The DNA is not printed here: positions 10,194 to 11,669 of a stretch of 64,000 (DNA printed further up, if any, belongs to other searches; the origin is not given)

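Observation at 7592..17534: IclR-controlled non-phosphorylative sugar/sugar-acid pathway next to the microcompartment locus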

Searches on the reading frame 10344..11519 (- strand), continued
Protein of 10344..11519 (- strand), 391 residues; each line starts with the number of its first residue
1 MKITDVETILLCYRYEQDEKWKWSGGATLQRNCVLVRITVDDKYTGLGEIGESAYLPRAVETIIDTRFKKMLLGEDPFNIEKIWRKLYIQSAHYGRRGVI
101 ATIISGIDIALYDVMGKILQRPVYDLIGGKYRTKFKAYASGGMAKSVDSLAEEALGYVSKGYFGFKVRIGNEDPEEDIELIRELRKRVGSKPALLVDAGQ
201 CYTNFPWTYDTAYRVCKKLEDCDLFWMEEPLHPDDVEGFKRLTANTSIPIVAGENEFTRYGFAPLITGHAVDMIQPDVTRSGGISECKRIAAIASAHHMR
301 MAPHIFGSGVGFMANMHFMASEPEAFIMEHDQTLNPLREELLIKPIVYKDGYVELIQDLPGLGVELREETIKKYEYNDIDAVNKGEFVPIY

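Call 85: search_protein_families(library=ncbifam, proteins=[L068:12798-14840:+, L068:14812-15114:+, L002:8225-11719:+, L067:9519-11429:+, L154:5625-6995:+, L153:12479-13663:+, L065:6957-7967:+, L065:15311-16132:+, L152:9120-9824:+], max_evalue=0.000001)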
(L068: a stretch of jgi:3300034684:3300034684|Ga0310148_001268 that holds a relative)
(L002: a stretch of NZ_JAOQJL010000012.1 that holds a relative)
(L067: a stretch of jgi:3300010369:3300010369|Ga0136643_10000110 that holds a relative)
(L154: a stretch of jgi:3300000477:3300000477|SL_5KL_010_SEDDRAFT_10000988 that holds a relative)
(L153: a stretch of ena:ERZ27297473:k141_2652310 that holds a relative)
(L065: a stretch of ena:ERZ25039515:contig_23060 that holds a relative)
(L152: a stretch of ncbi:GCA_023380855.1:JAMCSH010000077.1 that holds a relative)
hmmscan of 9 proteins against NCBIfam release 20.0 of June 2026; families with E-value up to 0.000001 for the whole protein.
L068:12798-14840:+ (680 aa): 1 family
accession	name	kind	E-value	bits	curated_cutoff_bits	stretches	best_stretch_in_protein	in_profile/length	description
NF051900.1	BetGalacBglBAgro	equivalog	2.7e-31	108.8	420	1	434-665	101-330/333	beta-galactosidase BglB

L068:14812-15114:+ (100 aa): 1 family
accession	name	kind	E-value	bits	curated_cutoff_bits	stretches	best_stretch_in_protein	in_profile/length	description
TIGR02625.1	YiiL_rotase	equivalog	2.6e-14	53.4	99.6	1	5-99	4-101/102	L-rhamnose mutarotase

L002:8225-11719:+ (1164 aa): 5 families
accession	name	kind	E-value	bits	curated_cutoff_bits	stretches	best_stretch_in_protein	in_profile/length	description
TIGR02917.1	PEP_TPR_lipo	equivalog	2.7e-20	71.9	312.2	1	581-752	104-281/899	XrtA/PEP-CTERM system TPR-repeat protein PrsT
NF040959.1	MamA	equivalog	9.8e-19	67.6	200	0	591-699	62-170/204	magnetosome protein MamA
TIGR02521.1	type_IV_pilW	equivalog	2.3e-15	56.8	154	1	545-691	84-226/234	type IV pilus biogenesis/stability protein PilW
TIGR02552.1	LcrH_SycD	equivalog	1.4e-07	31.3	104.8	0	596-656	48-108/136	SycD/LcrH family type III secretion system chaperone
NF033920.0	C39_PA2778_fam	equivalog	7.5e-07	28.8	150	0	799-882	170-252/255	PA2778 family cysteine peptidase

L067:9519-11429:+ (636 aa): 11 families
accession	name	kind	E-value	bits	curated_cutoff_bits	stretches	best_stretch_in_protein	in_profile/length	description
NF052611.1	beta_gal_Bga2A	equivalog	2.5e-245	816.9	999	1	7-632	1-615/1007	beta-galactosidase, LacZ type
NF007074.0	PRK09525.1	subfamily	6.3e-144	481.1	1221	1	9-629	18-624/1027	beta-galactosidase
NF007666.0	PRK10340.1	equivalog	1.3e-143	480.1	1284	1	8-627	4-596/1030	beta-galactosidase subunit alpha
NF041100.1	betagal_LacZ_Ttogales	equivalog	7.2e-135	451.1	2000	1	9-631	4-598/1090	beta-galactosidase LacZ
NF041462.1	GalA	equivalog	3.2e-39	134.7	900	1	128-420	81-372/763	beta-galactosidase GalA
NF049891.1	Bet1-4galacdseBT4156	equivalog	3.7e-34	117.8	1700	1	129-580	77-505/946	exo-beta-1,4-galactosidase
NF007538.0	PRK10150.1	equivalog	4.7e-34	117.7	544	1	207-480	164-426/607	beta-glucuronidase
NF041463.1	GalB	equivalog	1.9e-26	92.1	900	1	128-507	133-518/869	beta-galactosidase GalB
NF050095.1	BetGlucuronLacZ4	equivalog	4.6e-26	91.1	950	1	109-505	42-443/666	beta-glucuronidase LacZ4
NF049890.1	Bet1-4galacdseBT4151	equivalog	1.7e-18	66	1500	1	126-496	104-473/952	exo-beta-1,4-galactosidase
NF049877.1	GlucurArabfur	equivalog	1.6e-14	52.5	1800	1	131-478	424-773/1400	beta-d-glucuronidase/beta-L-arabinofuranosidase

L154:5625-6995:+ (456 aa): 1 family
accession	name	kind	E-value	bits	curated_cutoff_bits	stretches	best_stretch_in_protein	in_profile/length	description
NF002794.0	PRK02925.1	equivalog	7.4e-146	486.7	387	1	1-452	2-457/459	glucuronate isomerase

L153:12479-13663:+ (394 aa): 3 families
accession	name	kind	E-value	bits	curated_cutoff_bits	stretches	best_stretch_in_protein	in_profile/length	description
NF004889.0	PRK06252.1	subfamily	7.2e-11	41.7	244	1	186-367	156-321/340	methylcobalamin:coenzyme M methyltransferase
TIGR01463.1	mtaA_cmuA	subfamily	1.6e-09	37.5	235.4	1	189-389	158-337/340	MtaA/CmuA family methyltransferase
NF041608.1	methylcob_mtaseMtbA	equivalog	8e-07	28.4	600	0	177-368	147-323/339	methylcobamide:CoM methyltransferase MtbA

L065:6957-7967:+ (336 aa): 21 families
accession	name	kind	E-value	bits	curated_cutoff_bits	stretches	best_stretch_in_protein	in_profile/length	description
TIGR01327.1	PGDH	equivalog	1.4e-68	231.9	454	1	31-317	22-308/525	phosphoglycerate dehydrogenase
NF005069.0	PRK06487.1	equivalog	2.3e-61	207.6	448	1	28-312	27-313/320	2-hydroxyacid dehydrogenase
NF009714.1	PRK13243.1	equivalog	7.4e-60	203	455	1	39-316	35-319/332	glyoxylate reductase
NF006263.0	PRK08410.1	equivalog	1.8e-50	172.1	389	1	20-311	13-308/311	D-2-hydroxyacid dehydrogenase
NF005387.0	PRK06932.1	equivalog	1.4e-47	162.2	492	1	39-303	34-303/314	2-hydroxyacid dehydrogenase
NF008759.0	PRK11790.1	equivalog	1.2e-44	152.7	404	1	39-330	44-332/410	phosphoglycerate dehydrogenase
NF011938.0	PRK15409.1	equivalog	6.4e-43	147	492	1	35-291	31-290/324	glyoxylate/hydroxypyruvate reductase GhrB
NF000492.1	vanH_gen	exception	8.1e-42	143.4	540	1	58-302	52-303/312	D-lactate dehydrogenase VanH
NF005750.0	PRK07574.1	equivalog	7.8e-39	133.8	329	1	59-300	103-344/386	NAD-dependent formate dehydrogenase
NF006374.0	PRK08605.1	subfamily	1.5e-35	122.8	356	1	31-312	27-324/332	D-lactate dehydrogenase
NF041369.1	Dhydh_Halo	equivalog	5.3e-35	121.1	400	1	74-317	59-302/305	D-2-hydroxyacid dehydrogenase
NF000371.1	vanH_Agroup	exception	1.4e-34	119.7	700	1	71-303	72-309/322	VanH-A/VanH-Pt family D-lactate dehydrogenase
NF000151.1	vanH-Ac1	exception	5.5e-32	111.4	750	1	35-314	64-349/351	D-lactate dehydrogenase VanH-Ac1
NF009127.0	PRK12480.1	equivalog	2.4e-31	108.9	579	1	71-309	70-319/330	D-lactate dehydrogenase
NF000112.1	vanH-Amyco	exception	3.9e-31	108.6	625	1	72-296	97-326/348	VanH-AOV family D-lactate dehydrogenase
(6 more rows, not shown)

L065:15311-16132:+ (273 aa): 0 families

L152:9120-9824:+ (234 aa): 2 families
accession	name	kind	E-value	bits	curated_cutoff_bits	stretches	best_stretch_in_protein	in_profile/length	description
TIGR04001.1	thiol_BshB1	equivalog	4.8e-27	95.1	182.5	1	2-220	3-220/226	bacillithiol biosynthesis deacetylase BshB1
TIGR04000.1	thiol_BshB2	equivalog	9.6e-15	54.8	195.25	1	3-190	3-191/217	bacillithiol biosynthesis deacetylase BshB2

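Call 88: get_annotated_region(hit=H97, flank=1500)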
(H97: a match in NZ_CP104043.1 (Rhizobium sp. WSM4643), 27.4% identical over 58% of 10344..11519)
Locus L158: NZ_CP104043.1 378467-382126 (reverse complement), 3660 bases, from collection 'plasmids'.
description: Rhizobium sp. WSM4643 plasmid pWSM4643_3, complete sequence
organism: Rhizobium sp. WSM4643 (NCBI taxid 3138253)
taxonomy: Bacteria; Pseudomonadota; Alphaproteobacteria; Hyphomicrobiales; Rhizobiaceae; Rhizobium; Rhizobium sp. WSM4643
host: -; source: Pisum sativum,Cell culture; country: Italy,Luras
typing (MOB-suite, as given by PLSDB): non-mobilizable
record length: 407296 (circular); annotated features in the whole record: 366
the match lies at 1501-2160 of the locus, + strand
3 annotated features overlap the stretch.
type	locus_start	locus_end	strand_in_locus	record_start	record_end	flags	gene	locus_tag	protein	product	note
CDS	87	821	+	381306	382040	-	-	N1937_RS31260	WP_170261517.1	SDR family oxidoreductase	-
CDS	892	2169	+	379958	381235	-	-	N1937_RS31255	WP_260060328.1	L-fuconate dehydratase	-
CDS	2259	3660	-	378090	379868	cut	-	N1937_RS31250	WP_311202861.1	adenylate/guanylate cyclase domain-containing protein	GO:0009190 - cyclic nucleotide biosynthetic process [Evidence IEA]; GO:0035556 - intracellular signal transduction ...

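Call 89: get_annotated_region(hit=H56, flank=600)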
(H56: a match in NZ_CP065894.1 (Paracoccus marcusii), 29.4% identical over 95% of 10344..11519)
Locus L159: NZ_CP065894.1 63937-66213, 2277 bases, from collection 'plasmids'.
description: Paracoccus marcusii strain CP157 plasmid pCP157_02, complete sequence
organism: Paracoccus marcusii (NCBI taxid 59779)
taxonomy: Bacteria; Pseudomonadota; Alphaproteobacteria; Rhodobacterales; Paracoccaceae; Paracoccus; Paracoccus marcusii
host: -; source: Cancer pagurus,whole organism,carapace,carapace; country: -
typing (MOB-suite, as given by PLSDB): non-mobilizable
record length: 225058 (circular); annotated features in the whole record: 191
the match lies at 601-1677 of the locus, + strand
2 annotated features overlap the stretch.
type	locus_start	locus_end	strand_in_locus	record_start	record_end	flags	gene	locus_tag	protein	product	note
CDS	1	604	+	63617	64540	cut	-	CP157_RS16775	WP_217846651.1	Gfo/Idh/MocA family oxidoreductase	-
CDS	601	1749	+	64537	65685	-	dgoD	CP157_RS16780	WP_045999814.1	galactonate dehydratase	GO:0009063 - amino acid catabolic process [Evidence IEA]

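Call 90: get_annotated_region(hit=H74, flank=600)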
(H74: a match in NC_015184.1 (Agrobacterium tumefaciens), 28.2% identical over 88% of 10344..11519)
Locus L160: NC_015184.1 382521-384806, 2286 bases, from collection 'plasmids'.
description: Agrobacterium tumefaciens plasmid pAspH13-3a, complete sequence
organism: Agrobacterium tumefaciens (NCBI taxid 358)
taxonomy: Bacteria; Pseudomonadota; Alphaproteobacteria; Hyphomicrobiales; Rhizobiaceae; Agrobacterium; Agrobacterium tumefaciens
host: -; source: -; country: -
typing (MOB-suite, as given by PLSDB): conjugative; relaxase MOBQ; mating-pair formation MPF_T
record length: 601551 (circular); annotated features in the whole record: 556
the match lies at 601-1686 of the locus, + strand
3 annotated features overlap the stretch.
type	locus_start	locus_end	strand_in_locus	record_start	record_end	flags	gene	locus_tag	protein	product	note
CDS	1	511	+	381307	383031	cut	-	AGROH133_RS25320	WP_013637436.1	ABC transporter ATP-binding protein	-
CDS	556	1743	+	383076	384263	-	-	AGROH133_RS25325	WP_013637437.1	galactarate dehydratase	-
CDS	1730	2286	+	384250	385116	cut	-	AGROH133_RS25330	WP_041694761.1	aldose 1-epimerase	-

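Call 91: get_annotated_region(hit=H73, flank=600)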
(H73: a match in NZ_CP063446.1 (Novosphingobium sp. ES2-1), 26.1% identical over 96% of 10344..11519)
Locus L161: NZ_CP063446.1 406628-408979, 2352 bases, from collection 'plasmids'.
description: Novosphingobium sp. ES2-1 plasmid p1, complete sequence
organism: Novosphingobium sp. ES2-1 (NCBI taxid 2780074)
taxonomy: Bacteria; Pseudomonadota; Alphaproteobacteria; Sphingomonadales; Sphingomonadaceae; Novosphingobium; Novosphingobium sp. ES2-1
host: -; source: mixed culture,activated sludge; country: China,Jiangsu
typing (MOB-suite, as given by PLSDB): non-mobilizable
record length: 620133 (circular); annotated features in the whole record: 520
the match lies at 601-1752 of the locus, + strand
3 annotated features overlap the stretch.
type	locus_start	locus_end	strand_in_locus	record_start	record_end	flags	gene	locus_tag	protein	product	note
CDS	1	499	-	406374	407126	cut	-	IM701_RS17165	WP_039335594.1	FadR/GntR family transcriptional regulator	-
CDS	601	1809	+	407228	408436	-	manD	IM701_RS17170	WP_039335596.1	mannonate dehydratase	-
CDS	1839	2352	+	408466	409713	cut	-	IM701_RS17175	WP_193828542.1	MFS transporter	GO:0055085 - transmembrane transport [Evidence IEA]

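Call 92: get_annotated_region(hit=H42, flank=5000)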
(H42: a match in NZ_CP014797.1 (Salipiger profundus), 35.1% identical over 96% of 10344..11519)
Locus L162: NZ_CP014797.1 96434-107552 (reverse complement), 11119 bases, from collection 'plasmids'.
description: Salipiger profundus strain JLT2016 plasmid pTPRO1, complete sequence
organism: Salipiger profundus (NCBI taxid 1229727)
taxonomy: Bacteria; Pseudomonadota; Alphaproteobacteria; Rhodobacterales; Roseobacteraceae; Salipiger; Salipiger profundus
host: -; source: single cell,environmental; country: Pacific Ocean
typing (MOB-suite, as given by PLSDB): non-mobilizable; replicon rep_cluster_361
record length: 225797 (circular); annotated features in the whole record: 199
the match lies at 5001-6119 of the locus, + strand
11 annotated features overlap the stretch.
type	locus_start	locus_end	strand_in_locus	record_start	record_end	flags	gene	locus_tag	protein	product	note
CDS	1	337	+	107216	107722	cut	-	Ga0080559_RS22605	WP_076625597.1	TRAP transporter small permease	-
CDS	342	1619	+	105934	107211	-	-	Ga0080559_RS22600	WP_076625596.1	TRAP transporter large permease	GO:0008643 - carbohydrate transport [Evidence IEA]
CDS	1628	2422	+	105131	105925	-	-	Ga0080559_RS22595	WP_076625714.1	NAD(P)-dependent oxidoreductase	-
CDS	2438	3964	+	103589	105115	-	-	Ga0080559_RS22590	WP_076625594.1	aldehyde dehydrogenase (NADP(+))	-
CDS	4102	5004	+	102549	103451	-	kdgD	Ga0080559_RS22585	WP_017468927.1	5-dehydro-4-deoxyglucarate dehydratase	-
CDS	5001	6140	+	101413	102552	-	-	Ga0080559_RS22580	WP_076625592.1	mandelate racemase/muconate lactonizing enzyme family protein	-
CDS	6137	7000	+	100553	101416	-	-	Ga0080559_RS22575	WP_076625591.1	amidohydrolase family protein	-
CDS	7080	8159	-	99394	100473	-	-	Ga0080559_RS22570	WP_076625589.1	glycoside hydrolase family 88 protein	-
CDS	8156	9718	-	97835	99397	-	-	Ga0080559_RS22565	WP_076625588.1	glycoside hydrolase family 28 protein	-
CDS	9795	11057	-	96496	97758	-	-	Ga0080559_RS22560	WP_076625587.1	ABC transporter substrate-binding protein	-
CDS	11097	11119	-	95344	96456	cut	ugpC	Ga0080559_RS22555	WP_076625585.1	sn-glycerol-3-phosphate ABC transporter ATP-binding protein UgpC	-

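Call 93: get_annotated_region(hit=H83, flank=600)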
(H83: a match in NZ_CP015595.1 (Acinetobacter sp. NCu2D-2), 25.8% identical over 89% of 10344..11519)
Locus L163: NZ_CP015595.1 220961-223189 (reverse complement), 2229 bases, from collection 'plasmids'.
description: Acinetobacter sp. NCu2D-2 plasmid unnamed, complete sequence
organism: Acinetobacter sp. NCu2D-2 (NCBI taxid 1608473)
taxonomy: Bacteria; Pseudomonadota; Gammaproteobacteria; Moraxellales; Moraxellaceae; Acinetobacter; Acinetobacter sp. NCu2D-2
host: -; source: Mus musculus,cell culture,tracheal swab from cat-captured mouse; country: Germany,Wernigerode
typing (MOB-suite, as given by PLSDB): mobilizable; replicon rep_cluster_627; relaxase MOBP
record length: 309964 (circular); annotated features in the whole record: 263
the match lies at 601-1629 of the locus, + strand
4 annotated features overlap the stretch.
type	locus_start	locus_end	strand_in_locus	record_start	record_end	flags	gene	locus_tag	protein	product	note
CDS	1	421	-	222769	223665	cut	-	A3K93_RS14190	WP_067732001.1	LysR family transcriptional regulator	-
CDS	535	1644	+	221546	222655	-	-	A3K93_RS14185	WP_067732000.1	muconate/chloromuconate family cycloisomerase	-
CDS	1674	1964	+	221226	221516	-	catC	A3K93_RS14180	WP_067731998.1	muconolactone Delta-isomerase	GO:0042952 - beta-ketoadipate pathway [Evidence IEA]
CDS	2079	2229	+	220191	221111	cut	catA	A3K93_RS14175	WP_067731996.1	catechol 1,2-dioxygenase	GO:0019615 - catechol catabolic process, ortho-cleavage [Evidence IEA]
